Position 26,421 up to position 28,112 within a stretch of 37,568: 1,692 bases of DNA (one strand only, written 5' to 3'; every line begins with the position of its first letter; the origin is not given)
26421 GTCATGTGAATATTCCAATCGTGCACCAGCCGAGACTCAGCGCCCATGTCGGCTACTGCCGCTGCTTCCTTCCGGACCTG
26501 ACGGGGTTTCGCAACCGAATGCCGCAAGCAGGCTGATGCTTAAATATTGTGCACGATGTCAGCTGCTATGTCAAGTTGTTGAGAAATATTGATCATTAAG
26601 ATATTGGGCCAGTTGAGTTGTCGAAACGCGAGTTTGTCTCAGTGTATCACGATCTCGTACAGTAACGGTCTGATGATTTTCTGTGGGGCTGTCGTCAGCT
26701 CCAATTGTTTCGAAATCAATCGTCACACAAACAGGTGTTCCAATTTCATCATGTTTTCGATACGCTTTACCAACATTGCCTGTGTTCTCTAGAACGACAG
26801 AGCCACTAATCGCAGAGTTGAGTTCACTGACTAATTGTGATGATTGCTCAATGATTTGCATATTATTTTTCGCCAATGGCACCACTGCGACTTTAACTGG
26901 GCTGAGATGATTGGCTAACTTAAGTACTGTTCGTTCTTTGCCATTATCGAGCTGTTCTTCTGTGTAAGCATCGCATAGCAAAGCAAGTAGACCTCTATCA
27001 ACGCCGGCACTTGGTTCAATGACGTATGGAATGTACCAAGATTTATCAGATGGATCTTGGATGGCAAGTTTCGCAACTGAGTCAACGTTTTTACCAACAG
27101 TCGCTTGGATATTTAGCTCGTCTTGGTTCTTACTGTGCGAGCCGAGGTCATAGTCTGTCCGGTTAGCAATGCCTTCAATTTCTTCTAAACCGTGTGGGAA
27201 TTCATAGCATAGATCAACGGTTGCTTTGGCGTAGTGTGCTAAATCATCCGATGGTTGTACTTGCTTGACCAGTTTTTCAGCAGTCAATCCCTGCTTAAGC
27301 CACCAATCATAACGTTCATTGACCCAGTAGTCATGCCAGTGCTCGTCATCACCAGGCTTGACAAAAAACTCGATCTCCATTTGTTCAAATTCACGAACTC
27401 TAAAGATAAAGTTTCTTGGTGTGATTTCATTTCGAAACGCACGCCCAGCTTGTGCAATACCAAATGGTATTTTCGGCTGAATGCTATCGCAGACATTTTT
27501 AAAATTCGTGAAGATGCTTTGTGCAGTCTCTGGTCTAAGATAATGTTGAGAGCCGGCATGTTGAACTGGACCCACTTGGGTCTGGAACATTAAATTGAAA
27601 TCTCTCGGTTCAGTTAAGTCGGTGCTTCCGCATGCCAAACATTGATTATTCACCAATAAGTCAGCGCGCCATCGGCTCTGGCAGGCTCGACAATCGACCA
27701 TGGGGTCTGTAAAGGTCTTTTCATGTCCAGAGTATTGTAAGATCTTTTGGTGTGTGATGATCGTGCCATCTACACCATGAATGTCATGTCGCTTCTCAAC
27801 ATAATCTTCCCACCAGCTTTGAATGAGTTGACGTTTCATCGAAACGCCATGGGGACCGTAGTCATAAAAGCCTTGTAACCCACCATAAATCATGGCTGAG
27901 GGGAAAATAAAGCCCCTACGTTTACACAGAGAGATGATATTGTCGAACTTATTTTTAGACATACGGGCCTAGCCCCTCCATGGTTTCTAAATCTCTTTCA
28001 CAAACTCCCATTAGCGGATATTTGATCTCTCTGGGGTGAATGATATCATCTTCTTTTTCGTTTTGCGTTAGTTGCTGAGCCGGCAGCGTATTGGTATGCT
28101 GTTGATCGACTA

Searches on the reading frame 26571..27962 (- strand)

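Call 20: search_protein_families(library=ncbifam, proteins=[window:26571-27962:-], max_evalue=0.00001)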
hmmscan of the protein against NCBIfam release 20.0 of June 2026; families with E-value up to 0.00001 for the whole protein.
window:26571-27962:- (463 aa): 5 families
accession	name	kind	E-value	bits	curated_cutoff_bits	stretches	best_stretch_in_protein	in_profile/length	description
NF011484.0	PRK14894.1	equivalog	9e-176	585.2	1050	2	3-337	3-337/539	glycine--tRNA ligase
NF003211.1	PRK04173.1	equivalog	4.7e-167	556.4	312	2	106-455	128-454/454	glycine--tRNA ligase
TIGR00389.1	glyS_dimeric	equivalog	2.1e-129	432.6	243.3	3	7-209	4-226/565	glycine--tRNA ligase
NF006625.0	PRK09194.1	equivalog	1.3e-06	27.7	558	0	344-454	456-557/559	proline--tRNA ligase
NF008979.1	PRK12325.1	exception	4.1e-06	25.9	550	0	350-453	339-434/437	proline--tRNA ligase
